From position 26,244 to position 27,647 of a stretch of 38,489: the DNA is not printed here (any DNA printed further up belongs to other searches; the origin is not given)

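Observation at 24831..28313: Single ORF of about 1160 aa fusing an unknown helical domain, a pyruvyl-transferase-like domain, a GT8 glycosyltransferase and a TylF-type O-methyltransferase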

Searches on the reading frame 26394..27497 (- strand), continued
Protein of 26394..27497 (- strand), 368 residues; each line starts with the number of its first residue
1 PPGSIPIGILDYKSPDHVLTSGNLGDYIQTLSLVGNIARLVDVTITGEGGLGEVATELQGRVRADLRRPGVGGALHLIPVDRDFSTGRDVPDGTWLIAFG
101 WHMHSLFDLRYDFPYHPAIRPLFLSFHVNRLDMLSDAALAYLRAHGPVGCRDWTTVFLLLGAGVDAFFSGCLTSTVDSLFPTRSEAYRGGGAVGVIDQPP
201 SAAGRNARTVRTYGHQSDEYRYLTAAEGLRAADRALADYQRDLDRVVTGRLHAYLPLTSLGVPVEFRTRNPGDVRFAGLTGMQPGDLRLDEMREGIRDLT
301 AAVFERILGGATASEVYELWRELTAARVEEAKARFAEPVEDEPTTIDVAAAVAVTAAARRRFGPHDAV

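Call 62: search_protein_families(library=pfam, proteins=[P0144, P0147, P0205, P0211, P0218, P0255], max_evalue=0.01)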
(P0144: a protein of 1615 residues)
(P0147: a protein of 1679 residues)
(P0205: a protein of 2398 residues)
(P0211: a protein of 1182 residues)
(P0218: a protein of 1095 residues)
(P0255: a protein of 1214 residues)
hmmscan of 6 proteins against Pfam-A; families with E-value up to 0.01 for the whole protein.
P0144 (1615 aa): 2 families
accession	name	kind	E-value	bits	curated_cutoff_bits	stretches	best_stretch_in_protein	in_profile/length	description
PF01501.26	Glyco_transf_8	-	2.7e-36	125.9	24.3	2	1425-1591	86-251/253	Glycosyl transferase family 8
PF04230.19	PS_pyruv_trans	-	1.7e-13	51.6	25.3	2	326-458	98-273/280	Polysaccharide pyruvyl transferase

P0147 (1679 aa): 3 families
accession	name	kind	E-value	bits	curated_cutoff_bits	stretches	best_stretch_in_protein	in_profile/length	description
PF22882.2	GT-D-like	-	1e-31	110.4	27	1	347-561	3-209/210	GT-D fold-like domain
PF01501.26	Glyco_transf_8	-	1.5e-21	77.6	24.3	1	1390-1635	1-251/253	Glycosyl transferase family 8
PF00535.33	Glycos_transf_2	-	1e-09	39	23.3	1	4-105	16-118/168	Glycosyl transferase family 2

P0205 (2398 aa): 22 families
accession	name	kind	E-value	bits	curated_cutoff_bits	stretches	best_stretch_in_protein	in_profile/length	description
PF01501.26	Glyco_transf_8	-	1.6e-52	179.1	24.3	2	2112-2368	1-251/253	Glycosyl transferase family 8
PF07719.23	TPR_2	-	2.3e-44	146.3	27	3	103-134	2-33/34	Tetratricopeptide repeat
PF00515.34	TPR_1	-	1.2e-32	110.9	27.8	3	105-135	4-34/34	Tetratricopeptide repeat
PF13181.12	TPR_8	-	6.4e-28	95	25.7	1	106-133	5-32/34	Tetratricopeptide repeat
PF14559.12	TPR_19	-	3.6e-27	94.9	25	3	343-399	5-61/68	Tetratricopeptide repeat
PF13428.12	TPR_14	-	3.2e-25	86.5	23.5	1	105-144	4-43/44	Tetratricopeptide repeat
PF13432.12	TPR_16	-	4e-24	85.1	32.7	3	74-135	3-64/65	Tetratricopeptide repeat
PF13424.12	TPR_12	-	8.4e-19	68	30.1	1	70-132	5-75/77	Tetratricopeptide repeat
PF23914.1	TPR_CcmH_CycH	-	1.2e-16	61.4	42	1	1312-1433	21-145/158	Cytochrome c-type biogenesis protein H TPR domain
PF13431.12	TPR_17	-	3.7e-14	52.2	24.4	0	125-154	2-31/34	Tetratricopeptide repeat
PF13371.12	TPR_9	-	6.3e-11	42.6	35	0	180-237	4-61/73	Tetratricopeptide repeat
PF13414.12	TPR_11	-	2.7e-10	40.2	26.8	2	79-116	5-42/42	TPR repeat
PF13176.12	TPR_7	-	3.8e-09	36.3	27.9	0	105-133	2-30/36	Tetratricopeptide repeat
PF20308.4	TPR-S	-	3.4e-08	34.4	27.6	0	226-329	7-92/102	Tetratricopeptide Repeats-Sensor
PF13174.12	TPR_6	-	8.7e-07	29.6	26.3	0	105-134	3-32/33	Tetratricopeptide repeat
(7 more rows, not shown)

P0211 (1182 aa): 2 families
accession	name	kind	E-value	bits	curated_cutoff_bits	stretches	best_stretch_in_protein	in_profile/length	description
PF01501.26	Glyco_transf_8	-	1.1e-28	100.9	24.3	1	914-1158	2-251/253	Glycosyl transferase family 8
PF09789.14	CC149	-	0.007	16.1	30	1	59-154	17-112/316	Coiled-coil domain-containing protein 149-A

P0218 (1095 aa): 2 families
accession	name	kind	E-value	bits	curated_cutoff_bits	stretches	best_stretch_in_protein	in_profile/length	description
PF01501.26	Glyco_transf_8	-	1.1e-23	84.6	24.3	1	810-1053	2-251/253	Glycosyl transferase family 8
PF18404.7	Glyco_transf_24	-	4.4e-05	23.5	25.7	1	820-931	14-127/268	Glucosyltransferase 24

P0255 (1214 aa): 9 families
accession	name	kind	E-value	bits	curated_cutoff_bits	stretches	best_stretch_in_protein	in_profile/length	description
PF01501.26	Glyco_transf_8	-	4.7e-28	98.9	24.3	1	688-932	2-251/253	Glycosyl transferase family 8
PF08242.18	Methyltransf_12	-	2.7e-09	38.1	30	1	1004-1075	1-78/98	Methyltransferase domain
PF13649.12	Methyltransf_25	-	1.2e-07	32.7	27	1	1003-1075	1-77/97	Methyltransferase domain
PF13847.12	Methyltransf_31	-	2e-07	31.2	27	1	1002-1112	6-109/145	Methyltransferase domain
PF08614.16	ATG16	-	3.2e-05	24.6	33.7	1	10-118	49-155/200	Autophagy protein 16 (ATG16)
PF08241.18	Methyltransf_11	-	4.8e-05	24.4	21.2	1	1004-1076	1-74/95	Methyltransferase domain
PF13489.12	Methyltransf_23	-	9.4e-05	22.6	27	1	988-1076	9-95/164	Methyltransferase domain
PF05622.17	HOOK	-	0.0067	15.7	35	0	68-125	275-337/514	HOOK protein coiled-coil region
PF01739.24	CheR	-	0.0096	15.8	27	0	986-1041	13-82/195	CheR methyltransferase, SAM binding domain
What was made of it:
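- On TPR / helical-repeat scaffolds: A distant family member, P0205, has bona fide TPR repeats N-terminal to the same core (call 62).
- Closest known: Multidomain glycan terminators and modifiers of ABC-transporter-dependent pathways: WsaE. Same: Some family members have coiled-coil N-termini and class-I methyltransferase C-termini (call 62).
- P0144 carries two [pyruvyltransferase+GT8] units in one chain (call 62).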

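Call 77: find_homologous_proteins(query=L065:5086-7890:+, max_evalue=1e-20)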
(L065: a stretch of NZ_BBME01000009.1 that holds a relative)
Query L065:5086-7890:+ (934 aa): 235 proteins with E <= 1e-20 among 8000 candidates; the best 120 are listed.
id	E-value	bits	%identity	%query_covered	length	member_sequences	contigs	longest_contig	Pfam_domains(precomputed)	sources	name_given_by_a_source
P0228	0.0e+0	2066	100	100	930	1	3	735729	PF01501.27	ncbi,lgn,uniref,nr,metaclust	ncbi:glycosyltransferase [Demequina iriomotensis]|uniref:glycosyltransferase n=1 Tax=Demequina iriom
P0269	3.9e-232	791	45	99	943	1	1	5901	PF01501.27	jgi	jgi:lipopolysaccharide biosynthesis glycosyltransferase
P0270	7.5e-232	790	45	97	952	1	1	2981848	PF01501.27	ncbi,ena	-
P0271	2.7e-226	772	46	93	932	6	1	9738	PF01501.27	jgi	jgi:lipopolysaccharide biosynthesis glycosyltransferase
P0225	4.7e-226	771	47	94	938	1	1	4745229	PF01501.27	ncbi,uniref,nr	ncbi:glycosyltransferase [Nocardioides sp. TF02-7]|uniref:glycosyltransferase n=1 Tax=Nocardioides s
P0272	3.8e-223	762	45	99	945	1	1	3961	PF01501.27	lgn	-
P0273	1.3e-220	753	48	86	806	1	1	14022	PF01501.27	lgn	-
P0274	1.9e-217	743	45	99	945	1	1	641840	PF01501.27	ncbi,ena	-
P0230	4.1e-206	705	44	99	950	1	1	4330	PF01501.27,PF18404.8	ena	-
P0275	5.4e-205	701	43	96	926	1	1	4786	PF01501.27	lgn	-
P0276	1.5e-194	667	43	90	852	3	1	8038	PF01501.27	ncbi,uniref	ncbi:glycosyltransferase [Nocardioides sp.]|uniref:glycosyltransferase n=1 Tax=Nocardioides sp. TaxI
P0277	2.7e-164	567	39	97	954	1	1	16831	PF01501.27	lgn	-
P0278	1.0e-161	558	42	73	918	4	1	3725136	PF01501.27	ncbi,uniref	ncbi:glycosyltransferase family 8 protein [Promicromonospora vindobonensis]|uniref:Glycosyltransfera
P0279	2.7e-160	554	40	86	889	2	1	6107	PF01501.27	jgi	jgi:lipopolysaccharide biosynthesis glycosyltransferase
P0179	1.8e-158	548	40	87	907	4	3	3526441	PF01501.27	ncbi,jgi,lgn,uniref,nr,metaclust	ncbi:glycosyltransferase family 8 protein [Cellulomonas gilvus]|uniref:Glycosyl transferase family 8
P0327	7.5e-132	459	43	66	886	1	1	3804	PF04230.20,PF01501.27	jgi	jgi:lipopolysaccharide biosynthesis glycosyltransferase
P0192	1.8e-127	445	35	81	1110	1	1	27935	PF13847.13,PF13489.13,PF01501.27,PF13649.13,PF08242.19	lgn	-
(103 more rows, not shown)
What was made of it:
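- Other family members carry a different class-I methyltransferase at the same C-terminal position, for example P0255 and P0192 (calls 62, 77).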

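Call 78: find_encoding_contigs(protein=P0278, flank=10000, max_places=1)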
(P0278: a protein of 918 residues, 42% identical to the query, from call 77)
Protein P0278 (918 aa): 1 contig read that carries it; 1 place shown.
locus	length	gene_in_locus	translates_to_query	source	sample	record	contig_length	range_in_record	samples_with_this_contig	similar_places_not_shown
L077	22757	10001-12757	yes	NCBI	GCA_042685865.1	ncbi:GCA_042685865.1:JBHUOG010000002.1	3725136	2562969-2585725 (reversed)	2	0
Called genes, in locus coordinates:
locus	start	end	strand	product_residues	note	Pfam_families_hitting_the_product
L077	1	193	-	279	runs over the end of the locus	PF01048:PNP_UDP_1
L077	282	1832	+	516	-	PF03486:HI0933_like (faint), PF07992:Pyr_redox_2, PF12831:FAD_oxidored (weak), PF13450:NAD_binding_8 (faint), PF13738:Pyr_redox_3 (faint), PF00070:Pyr_redox, PF02852:Pyr_redox_dim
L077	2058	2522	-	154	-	-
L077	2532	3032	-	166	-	PF00293:NUDIX, PF14815:NUDIX_4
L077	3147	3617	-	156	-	-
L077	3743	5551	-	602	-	PF00289:Biotin_carb_N, PF02786:CPSase_L_D2, PF02222:ATP-grasp (weak), PF02785:Biotin_carb_C, PF00364:Biotin_lipoyl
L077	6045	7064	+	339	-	PF13338:AbiEi_4 (weak)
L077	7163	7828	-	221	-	PF02545:Maf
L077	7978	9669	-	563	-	PF05960:DUF885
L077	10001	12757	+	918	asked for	PF01501:Glyco_transf_8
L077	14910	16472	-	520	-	PF20706:GT4-conflict, PF00534:Glycos_transf_1, PF13692:Glyco_trans_1_4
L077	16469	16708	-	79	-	PF13822:ACC_epsilon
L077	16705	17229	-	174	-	-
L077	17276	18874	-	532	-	PF01039:Carboxyl_trans, PF03255:ACCA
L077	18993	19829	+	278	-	PF03099:BPL_LplA_LipB, PF02237:BPL_C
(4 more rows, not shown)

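Call 79: find_encoding_contigs(protein=P0179, flank=10000, max_places=1)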
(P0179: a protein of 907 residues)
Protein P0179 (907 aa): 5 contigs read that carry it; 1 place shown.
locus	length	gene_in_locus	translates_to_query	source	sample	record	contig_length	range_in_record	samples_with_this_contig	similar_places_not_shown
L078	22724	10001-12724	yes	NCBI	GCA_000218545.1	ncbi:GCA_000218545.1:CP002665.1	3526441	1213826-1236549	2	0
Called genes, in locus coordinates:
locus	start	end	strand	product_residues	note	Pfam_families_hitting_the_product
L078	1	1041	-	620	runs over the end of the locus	PF13439:Glyco_transf_4, PF13579:Glyco_trans_4_4, PF00534:Glycos_transf_1, PF13692:Glyco_trans_1_4, PF13524:Glyco_trans_1_2 (weak)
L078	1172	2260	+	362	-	PF13579:Glyco_trans_4_4 (weak), PF02350:Epimerase_2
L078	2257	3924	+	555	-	PF00535:Glycos_transf_2, PF13641:Glyco_tranf_2_3 (weak)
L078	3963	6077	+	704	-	PF01757:Acyl_transf_3, PF19040:SGNH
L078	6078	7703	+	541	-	PF00535:Glycos_transf_2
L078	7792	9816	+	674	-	PF13439:Glyco_transf_4, PF13579:Glyco_trans_4_4, PF00534:Glycos_transf_1, PF13692:Glyco_trans_1_4, PF13524:Glyco_trans_1_2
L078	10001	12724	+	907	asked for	PF01501:Glyco_transf_8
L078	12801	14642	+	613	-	PF08486:SpoIID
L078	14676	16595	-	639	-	PF27503:Rv3811_N, PF01510:Amidase_2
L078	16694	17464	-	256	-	-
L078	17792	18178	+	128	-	PF02467:Whib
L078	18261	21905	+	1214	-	PF13641:Glyco_tranf_2_3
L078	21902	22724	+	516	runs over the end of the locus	PF18986:DUF5719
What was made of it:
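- A GT2/GT4/epimerase/AT3-SGNH cluster in Cellulomonas gilvus, L078 (call 79).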
